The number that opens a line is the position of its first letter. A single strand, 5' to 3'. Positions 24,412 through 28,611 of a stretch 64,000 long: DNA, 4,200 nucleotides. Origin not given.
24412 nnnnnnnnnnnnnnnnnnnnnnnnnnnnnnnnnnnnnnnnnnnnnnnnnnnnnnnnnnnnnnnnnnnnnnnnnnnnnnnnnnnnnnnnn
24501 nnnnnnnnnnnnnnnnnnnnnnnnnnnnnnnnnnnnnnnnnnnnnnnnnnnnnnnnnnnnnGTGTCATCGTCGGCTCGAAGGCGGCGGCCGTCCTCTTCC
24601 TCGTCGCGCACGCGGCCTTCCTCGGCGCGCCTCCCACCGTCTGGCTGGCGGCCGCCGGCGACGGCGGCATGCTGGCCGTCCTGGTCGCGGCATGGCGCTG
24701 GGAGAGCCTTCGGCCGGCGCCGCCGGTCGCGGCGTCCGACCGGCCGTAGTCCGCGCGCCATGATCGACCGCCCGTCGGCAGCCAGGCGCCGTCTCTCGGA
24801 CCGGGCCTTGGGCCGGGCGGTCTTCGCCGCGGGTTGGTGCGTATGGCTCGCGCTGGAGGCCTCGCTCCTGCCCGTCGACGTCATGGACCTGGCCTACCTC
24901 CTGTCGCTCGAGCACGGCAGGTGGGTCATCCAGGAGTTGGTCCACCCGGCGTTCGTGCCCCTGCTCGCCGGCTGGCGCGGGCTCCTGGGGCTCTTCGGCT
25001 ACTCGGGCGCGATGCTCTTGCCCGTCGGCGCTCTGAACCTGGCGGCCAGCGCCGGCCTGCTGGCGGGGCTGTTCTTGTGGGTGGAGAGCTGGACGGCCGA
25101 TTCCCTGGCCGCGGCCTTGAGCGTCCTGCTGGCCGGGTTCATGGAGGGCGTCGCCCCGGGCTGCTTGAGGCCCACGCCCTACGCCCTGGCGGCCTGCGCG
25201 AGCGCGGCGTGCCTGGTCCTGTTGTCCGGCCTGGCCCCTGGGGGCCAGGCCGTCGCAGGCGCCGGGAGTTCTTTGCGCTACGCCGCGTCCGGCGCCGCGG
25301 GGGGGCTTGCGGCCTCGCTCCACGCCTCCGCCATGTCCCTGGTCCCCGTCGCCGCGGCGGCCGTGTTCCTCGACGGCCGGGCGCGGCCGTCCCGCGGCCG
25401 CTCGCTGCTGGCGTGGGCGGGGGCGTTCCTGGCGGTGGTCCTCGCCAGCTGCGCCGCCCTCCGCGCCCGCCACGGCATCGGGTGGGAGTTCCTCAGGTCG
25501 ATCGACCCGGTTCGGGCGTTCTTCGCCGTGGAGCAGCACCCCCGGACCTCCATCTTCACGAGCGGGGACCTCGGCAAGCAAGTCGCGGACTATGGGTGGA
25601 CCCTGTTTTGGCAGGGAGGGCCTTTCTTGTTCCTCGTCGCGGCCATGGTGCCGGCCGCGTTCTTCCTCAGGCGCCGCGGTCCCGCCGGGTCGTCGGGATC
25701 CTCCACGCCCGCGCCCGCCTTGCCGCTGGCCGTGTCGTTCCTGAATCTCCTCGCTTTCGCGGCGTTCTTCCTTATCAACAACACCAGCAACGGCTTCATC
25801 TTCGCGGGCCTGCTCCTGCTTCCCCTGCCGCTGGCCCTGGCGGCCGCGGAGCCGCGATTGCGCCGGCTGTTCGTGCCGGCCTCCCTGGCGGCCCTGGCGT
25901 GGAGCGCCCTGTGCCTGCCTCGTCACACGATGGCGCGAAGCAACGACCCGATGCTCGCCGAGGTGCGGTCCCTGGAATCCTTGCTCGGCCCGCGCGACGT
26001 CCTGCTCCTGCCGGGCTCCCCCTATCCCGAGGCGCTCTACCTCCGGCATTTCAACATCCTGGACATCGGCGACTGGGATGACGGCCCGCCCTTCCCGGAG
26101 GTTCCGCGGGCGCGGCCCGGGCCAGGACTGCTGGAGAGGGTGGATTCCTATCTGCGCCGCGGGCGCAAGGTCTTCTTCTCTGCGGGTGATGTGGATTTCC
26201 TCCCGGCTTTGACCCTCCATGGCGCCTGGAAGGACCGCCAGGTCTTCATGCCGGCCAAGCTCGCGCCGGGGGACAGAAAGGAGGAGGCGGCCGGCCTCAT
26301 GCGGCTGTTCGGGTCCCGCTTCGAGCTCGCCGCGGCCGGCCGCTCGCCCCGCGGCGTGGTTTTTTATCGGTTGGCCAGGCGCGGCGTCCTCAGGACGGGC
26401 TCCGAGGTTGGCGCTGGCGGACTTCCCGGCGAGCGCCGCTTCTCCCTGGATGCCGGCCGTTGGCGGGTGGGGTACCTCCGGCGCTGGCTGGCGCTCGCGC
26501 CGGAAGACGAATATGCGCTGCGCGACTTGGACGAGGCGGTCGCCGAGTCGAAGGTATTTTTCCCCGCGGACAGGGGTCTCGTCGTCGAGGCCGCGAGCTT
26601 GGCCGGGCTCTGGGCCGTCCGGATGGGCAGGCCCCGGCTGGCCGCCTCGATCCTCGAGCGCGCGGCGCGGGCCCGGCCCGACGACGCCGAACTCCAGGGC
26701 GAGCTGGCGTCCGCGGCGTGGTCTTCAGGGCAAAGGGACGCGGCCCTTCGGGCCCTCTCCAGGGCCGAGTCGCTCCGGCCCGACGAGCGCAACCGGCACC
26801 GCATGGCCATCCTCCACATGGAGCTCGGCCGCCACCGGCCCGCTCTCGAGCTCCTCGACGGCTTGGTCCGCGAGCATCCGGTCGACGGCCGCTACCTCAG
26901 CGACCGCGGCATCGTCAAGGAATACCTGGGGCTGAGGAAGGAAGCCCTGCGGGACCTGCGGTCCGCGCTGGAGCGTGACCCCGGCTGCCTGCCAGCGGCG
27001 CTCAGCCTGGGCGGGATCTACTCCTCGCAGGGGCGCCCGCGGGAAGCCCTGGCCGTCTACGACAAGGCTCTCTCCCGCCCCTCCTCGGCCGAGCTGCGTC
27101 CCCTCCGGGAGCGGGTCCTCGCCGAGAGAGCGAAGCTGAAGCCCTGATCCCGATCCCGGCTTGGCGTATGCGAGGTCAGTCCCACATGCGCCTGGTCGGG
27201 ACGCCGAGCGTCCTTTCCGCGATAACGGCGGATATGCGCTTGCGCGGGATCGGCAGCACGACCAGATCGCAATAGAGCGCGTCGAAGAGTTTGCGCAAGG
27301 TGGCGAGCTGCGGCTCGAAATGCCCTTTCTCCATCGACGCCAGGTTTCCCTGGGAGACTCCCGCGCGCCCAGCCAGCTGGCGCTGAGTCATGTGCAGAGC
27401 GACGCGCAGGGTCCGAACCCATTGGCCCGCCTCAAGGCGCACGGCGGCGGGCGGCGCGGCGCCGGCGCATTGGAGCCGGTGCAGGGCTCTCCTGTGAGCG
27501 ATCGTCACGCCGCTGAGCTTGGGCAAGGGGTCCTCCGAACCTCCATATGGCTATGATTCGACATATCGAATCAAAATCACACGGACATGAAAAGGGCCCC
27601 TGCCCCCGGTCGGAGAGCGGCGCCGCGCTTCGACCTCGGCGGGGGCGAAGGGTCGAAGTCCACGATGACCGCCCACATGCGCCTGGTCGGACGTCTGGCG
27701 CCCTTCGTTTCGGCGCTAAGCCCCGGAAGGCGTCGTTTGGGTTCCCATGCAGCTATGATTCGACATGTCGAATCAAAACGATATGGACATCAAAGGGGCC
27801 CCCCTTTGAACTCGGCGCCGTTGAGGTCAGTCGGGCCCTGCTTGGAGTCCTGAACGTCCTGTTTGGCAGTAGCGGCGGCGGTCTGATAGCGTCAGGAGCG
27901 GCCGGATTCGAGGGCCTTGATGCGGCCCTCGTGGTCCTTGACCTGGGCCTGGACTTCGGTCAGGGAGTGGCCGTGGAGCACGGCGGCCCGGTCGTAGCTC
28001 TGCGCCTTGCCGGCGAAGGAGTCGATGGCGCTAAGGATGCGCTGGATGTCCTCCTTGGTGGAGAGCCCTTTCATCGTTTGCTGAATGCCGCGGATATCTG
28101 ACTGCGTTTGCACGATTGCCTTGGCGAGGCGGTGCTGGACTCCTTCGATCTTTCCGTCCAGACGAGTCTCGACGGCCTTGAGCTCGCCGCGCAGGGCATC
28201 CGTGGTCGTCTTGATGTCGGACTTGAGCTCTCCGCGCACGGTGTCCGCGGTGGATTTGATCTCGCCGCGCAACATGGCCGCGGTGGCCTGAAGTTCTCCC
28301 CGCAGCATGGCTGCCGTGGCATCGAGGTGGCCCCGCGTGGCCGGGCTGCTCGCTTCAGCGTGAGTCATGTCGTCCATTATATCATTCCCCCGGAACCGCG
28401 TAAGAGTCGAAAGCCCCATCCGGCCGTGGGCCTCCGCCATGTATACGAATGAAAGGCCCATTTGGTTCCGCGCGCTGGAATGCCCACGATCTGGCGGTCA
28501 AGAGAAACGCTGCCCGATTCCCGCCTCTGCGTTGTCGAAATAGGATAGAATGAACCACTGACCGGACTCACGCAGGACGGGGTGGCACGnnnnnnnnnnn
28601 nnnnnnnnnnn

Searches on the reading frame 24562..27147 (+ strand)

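Call 3: search_protein_families(library=pfam, proteins=[window:24562-27147:+], max_evalue=0.01)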
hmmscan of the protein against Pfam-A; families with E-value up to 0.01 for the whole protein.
window:24562-27147:+ (861 aa): 12 families
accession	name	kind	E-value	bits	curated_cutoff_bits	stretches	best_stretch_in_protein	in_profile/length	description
PF14559.12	TPR_19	-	8.3e-17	61.7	25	2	686-742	2-58/68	Tetratricopeptide repeat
PF13428.12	TPR_14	-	6.3e-11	42.3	23.5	0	812-846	3-38/44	Tetratricopeptide repeat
PF07719.23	TPR_2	-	2.2e-09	37.2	27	0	816-838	7-29/34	Tetratricopeptide repeat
PF00515.34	TPR_1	-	6.2e-09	35.8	27.8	0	815-838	6-29/34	Tetratricopeptide repeat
PF13424.12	TPR_12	-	1.7e-08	35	30.1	0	810-838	45-73/77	Tetratricopeptide repeat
PF13432.12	TPR_16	-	3.4e-08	34.2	32.7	2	782-839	3-60/65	Tetratricopeptide repeat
PF13181.12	TPR_8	-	5e-08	32.9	25.7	0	814-838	5-29/34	Tetratricopeptide repeat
PF14561.12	TPR_20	-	1.2e-05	26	25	0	698-732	11-45/90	Tetratricopeptide repeat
PF13176.12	TPR_7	-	1.6e-05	25.1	27.9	1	814-838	3-29/36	Tetratricopeptide repeat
PF13174.12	TPR_6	-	0.00012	22.9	26.3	0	747-773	5-31/33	Tetratricopeptide repeat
PF13371.12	TPR_9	-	0.00027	21.3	35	1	751-807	4-60/73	Tetratricopeptide repeat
PF03704.23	BTAD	-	0.001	19.9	22.1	0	751-802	71-122/146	Bacterial transcriptional activator domain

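Call 5: search_protein_families(library=ncbifam, proteins=[window:24562-27147:+], max_evalue=1)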
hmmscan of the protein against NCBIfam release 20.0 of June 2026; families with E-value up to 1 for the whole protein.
window:24562-27147:+ (861 aa): 12 families
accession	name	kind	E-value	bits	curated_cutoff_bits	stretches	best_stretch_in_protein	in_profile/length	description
NF040959.1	MamA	equivalog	1.4e-11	44.2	200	1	685-837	47-200/204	magnetosome protein MamA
TIGR02917.1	PEP_TPR_lipo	equivalog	4.1e-10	38.2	312.2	1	678-838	366-527/899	XrtA/PEP-CTERM system TPR-repeat protein PrsT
NF008520.0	PRK11447.1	equivalog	3.7e-07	28.3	858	1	678-748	272-342/1157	cellulose synthase complex outer membrane protein BcsC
TIGR02521.1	type_IV_pilW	equivalog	1e-05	25.2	154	2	792-838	47-93/234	type IV pilus biogenesis/stability protein PilW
NF052415.1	T3SS_chap_SctY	equivalog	3.1e-05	24.4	70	1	680-749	11-78/106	type III secretion apparatus assembly chaperone SctY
TIGR03939.1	PGA_TPR_OMP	equivalog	5.4e-05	21.6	366.65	2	685-775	405-496/800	poly-beta-1,6 N-acetyl-D-glucosamine export porin PgaA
TIGR00540.1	TPR_hemY_coli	hypoth_equivalog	0.00018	20.4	142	2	756-836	306-385/385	heme biosynthesis-associated TPR protein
NF008757.0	PRK11788.1-5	equivalog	0.0011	18.2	363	1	793-837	197-241/388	lipopolysaccharide assembly protein LapB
NF033762.1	social_mot_Tgl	equivalog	0.0022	17.4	225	1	784-846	39-103/252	social motility TPR repeat lipoprotein Tgl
NF047558.1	TPR_END_plus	domain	0.0041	17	32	0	790-811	13-34/56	TPR end-of-group domain-containing protein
NF033758.1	gliding_GltE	equivalog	0.0075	15.3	225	1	797-840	73-116/411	adventurous gliding motility TPR repeat lipoprotein GltE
NF033920.0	C39_PA2778_fam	equivalog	0.029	13.8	150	0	687-739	202-254/255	PA2778 family cysteine peptidase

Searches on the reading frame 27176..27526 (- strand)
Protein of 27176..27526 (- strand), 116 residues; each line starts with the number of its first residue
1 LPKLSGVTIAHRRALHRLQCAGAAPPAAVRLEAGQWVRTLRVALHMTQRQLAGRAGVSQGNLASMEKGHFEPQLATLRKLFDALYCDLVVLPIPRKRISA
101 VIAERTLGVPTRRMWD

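Call 3: search_protein_families(library=pfam, proteins=[window:27176-27526:-], max_evalue=0.01)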
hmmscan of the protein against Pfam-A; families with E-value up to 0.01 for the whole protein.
window:27176-27526:- (116 aa): 5 families
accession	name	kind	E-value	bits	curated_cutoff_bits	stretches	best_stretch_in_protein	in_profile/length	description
PF01381.28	HTH_3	-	2.5e-10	40.7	23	1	37-88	1-52/55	Helix-turn-helix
PF13560.12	HTH_31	-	3.6e-06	27.6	27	1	34-84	3-54/64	Helix-turn-helix domain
PF12844.13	HTH_19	-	0.00018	21.8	30.2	1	34-80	1-47/64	Helix-turn-helix domain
PF13443.12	HTH_26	-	0.00019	22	22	1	45-88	10-54/63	Cro/C1-type HTH DNA-binding domain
PF13744.12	HTH_37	-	0.0061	16.8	27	1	29-82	15-66/80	Helix-turn-helix domain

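Call 5: search_protein_families(library=ncbifam, proteins=[window:27176-27526:-], max_evalue=1)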
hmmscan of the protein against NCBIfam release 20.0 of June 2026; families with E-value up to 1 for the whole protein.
window:27176-27526:- (116 aa): 17 families
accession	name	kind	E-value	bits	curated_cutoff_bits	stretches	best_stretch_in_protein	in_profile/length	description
TIGR02612.1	mob_myst_A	hypoth_equivalog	2e-13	50.5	122.6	1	22-114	15-109/150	mobile mystery protein A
TIGR03070.1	couple_hipB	subfamily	5.2e-10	39.1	71.65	1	34-84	4-54/58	type II toxin-antitoxin system Y4mF family antitoxin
NF006015.0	PRK08154.1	subfamily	1.5e-07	30.9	204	1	28-91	26-89/314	anaerobic benzoate catabolism transcriptional regulator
NF041951.1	phage_RstR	subfamily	2.3e-05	24.6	80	1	37-85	7-55/108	RstR family transcriptional repressor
TIGR00270.2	TIGR00270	equivalog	6.6e-05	22.8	110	1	34-89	77-132/159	multiprotein bridging factor aMBF1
NF007408.0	PRK09943.1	equivalog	0.00013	21.6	211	1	31-83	6-58/185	HTH-type transcriptional regulator PuuR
NF007257.0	PRK09706.1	subfamily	0.00019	21.3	101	1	34-87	7-60/135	transcriptional repressor DicA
NF010465.0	PRK13890.1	equivalog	0.00028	21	96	1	44-91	17-64/121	conjugal transfer protein TrbA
NF047948.1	male_kill_WMK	equivalog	0.00034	20.2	300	1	29-98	2-70/300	WO male-killing family protein Wmk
NF007271.0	PRK09726.1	equivalog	0.00064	19.7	79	1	37-87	17-67/88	type II toxin-antitoxin system antitoxin HipB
TIGR03830.1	CxxCG_CxxCG_HTH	subfamily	0.0017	18.1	61.8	1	30-82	63-114/127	type II TA system antitoxin MqsA family protein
NF046032.1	TransRegSlrRBacil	equivalog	0.018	15.1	250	1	34-89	3-59/149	HTH-type transcriptional regulator SlrR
NF041677.1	trans_regClgR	equivalog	0.019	15.1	170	1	29-88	5-64/113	transcriptional regulator ClgR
NF052403.1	ESX1TransRegEspM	equivalog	0.023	13.6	550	1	27-82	135-188/367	ESX-1 type VII secretion system transcriptional regulator EspM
TIGR04176.1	MarR_EPS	equivalog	0.11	12.6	88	1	37-62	10-35/105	MarR family EPS-associated transcriptional regulator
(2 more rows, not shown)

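Call 41: search_protein_families(library=padloc, proteins=[window:27176-27526:-], max_evalue=0.01)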
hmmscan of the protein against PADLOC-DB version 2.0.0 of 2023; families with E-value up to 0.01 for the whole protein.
window:27176-27526:- (116 aa): 9 families
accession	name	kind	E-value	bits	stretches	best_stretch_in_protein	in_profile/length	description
PDLC02926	HTH_VI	-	6.3e-09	34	1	34-89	3-58/92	-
PDLC03951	RmrA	-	0.0001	19.4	1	37-87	13-63/400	-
PDLC03952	RmrA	-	0.00011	19.2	1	37-84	27-74/395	-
PDLC03949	RmrA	-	0.00013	19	1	41-86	11-56/363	-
PDLC04142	capH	-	0.00062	18.8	1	34-84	8-58/103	capH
PDLC03953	RmrA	-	0.00071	16.9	1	33-83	6-56/373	-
PDLC03947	RmrA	-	0.00098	16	1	34-84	13-63/383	-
PDLC03954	RmrA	-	0.0014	15.6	1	34-86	12-64/380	-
PDLC03946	RmrA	-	0.0027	14.5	1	41-84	11-54/357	-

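Call 42: search_protein_families(library=phrogs, proteins=[window:27176-27526:-], max_evalue=0.01)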
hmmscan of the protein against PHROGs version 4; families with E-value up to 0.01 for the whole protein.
window:27176-27526:- (116 aa): 16 families
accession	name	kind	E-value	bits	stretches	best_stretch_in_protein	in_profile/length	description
phrog_7241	-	transcription regulation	2.4e-09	38.3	1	27-87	53-116/122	transcriptional regulator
phrog_5823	-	transcription regulation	7.1e-09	36.3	1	32-90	6-65/404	transcriptional regulator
phrog_1373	-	transcription regulation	2.7e-08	35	1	34-99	65-130/166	transcriptional regulator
phrog_3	-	transcription regulation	7.5e-07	30.2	1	33-91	89-148/430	transcriptional repressor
phrog_38027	-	transcription regulation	5.1e-06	27.6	1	36-87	72-123/143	transcriptional repressor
phrog_8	-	transcription regulation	1.1e-05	26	1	38-84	82-128/346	transcriptional regulator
phrog_29047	-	unknown function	1.5e-05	25.9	1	41-96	100-155/159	-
phrog_2104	-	unknown function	2e-05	25.7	1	35-80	42-87/103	-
phrog_2439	-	transcription regulation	2.8e-05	24.2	1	36-86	11-61/367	transcriptional regulator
phrog_4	-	transcription regulation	5.2e-05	23.4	1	34-88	138-188/400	transcriptional repressor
phrog_2339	-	DNA, RNA and nucleotide metabolism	0.0019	19.2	1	41-84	34-78/98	HTH DNA binding protein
phrog_13326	-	unknown function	0.0024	19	1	47-91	9-53/151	-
phrog_9908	-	DNA, RNA and nucleotide metabolism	0.0024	18.1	1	28-86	9-67/282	DNA binding protein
phrog_11553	-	unknown function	0.0031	17.9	1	34-88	37-90/278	-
phrog_24325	-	transcription regulation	0.0046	18.3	1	35-92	55-113/133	transcriptional regulator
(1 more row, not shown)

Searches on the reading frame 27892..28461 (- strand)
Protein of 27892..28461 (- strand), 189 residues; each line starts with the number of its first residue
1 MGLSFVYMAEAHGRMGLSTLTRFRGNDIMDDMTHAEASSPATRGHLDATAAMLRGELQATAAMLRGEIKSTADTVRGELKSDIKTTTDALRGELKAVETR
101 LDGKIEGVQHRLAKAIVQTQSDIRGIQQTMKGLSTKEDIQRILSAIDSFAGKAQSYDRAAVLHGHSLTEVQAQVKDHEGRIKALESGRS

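Call 3: search_protein_families(library=pfam, proteins=[window:27892-28461:-], max_evalue=0.01)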
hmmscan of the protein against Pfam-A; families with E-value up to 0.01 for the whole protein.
window:27892-28461:- (189 aa): 2 families
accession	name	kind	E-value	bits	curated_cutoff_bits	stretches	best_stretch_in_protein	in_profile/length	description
PF01442.23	Apolipoprotein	-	2.1e-06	28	90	1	34-159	30-151/190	Apolipoprotein A1/A4/E domain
PF04513.17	Baculo_PEP_C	-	0.00028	21.4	38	1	56-150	24-119/140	Baculovirus polyhedron envelope protein, PEP, C terminus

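Call 5: search_protein_families(library=ncbifam, proteins=[window:27892-28461:-], max_evalue=1)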
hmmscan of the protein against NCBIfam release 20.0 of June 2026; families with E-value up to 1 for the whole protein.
window:27892-28461:- (189 aa): 6 families
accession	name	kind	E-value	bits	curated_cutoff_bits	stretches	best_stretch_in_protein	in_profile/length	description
NF005833.0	PRK07737.1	equivalog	0.005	15.9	444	1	48-186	326-469/501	flagellar hook-associated protein 2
TIGR01837.1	PHA_granule_1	subfamily_domain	0.044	13.9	94.7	1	66-133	44-108/118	poly(hydroxyalkanoate) granule-associated protein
NF006826.0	PRK09347.1-3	subfamily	0.044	13.3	162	1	50-97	128-175/189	GTP cyclohydrolase I FolE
NF033885.1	conj_TraP_IncI1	equivalog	0.069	12.9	135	1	29-120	63-152/217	conjugal transfer protein TraP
TIGR03879.1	near_KaiC_dom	domain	0.074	13.5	65.1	1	48-105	25-80/91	probable regulatory domain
TIGR03883.1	DUF2342_F420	subfamily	0.076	12.1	171.35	1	32-159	168-303/346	uncharacterized protein, coenzyme F420 biosynthesis associated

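Call 41: search_protein_families(library=padloc, proteins=[window:27892-28461:-], max_evalue=0.01)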
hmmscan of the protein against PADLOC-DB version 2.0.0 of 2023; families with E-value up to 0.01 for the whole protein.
window:27892-28461:- (189 aa): 2 families
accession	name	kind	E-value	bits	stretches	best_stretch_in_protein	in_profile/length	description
PDLC03859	LmuB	-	0.0026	15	1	58-140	414-491/611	-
PDLC04894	PDC-S06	-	0.0063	13.1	1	71-186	321-437/740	-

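Call 42: search_protein_families(library=phrogs, proteins=[window:27892-28461:-], max_evalue=0.01)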
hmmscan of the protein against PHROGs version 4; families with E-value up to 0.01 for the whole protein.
window:27892-28461:- (189 aa): 4 families
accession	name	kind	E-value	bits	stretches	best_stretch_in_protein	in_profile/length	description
phrog_5225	-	unknown function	0.0006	21.1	0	167-188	44-66/92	-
phrog_10127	-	unknown function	0.0016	19.9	0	71-131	37-92/103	-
phrog_9415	-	unknown function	0.0023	18.8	1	45-130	68-150/168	-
phrog_32308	-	unknown function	0.0062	15.6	1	44-117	450-530/709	-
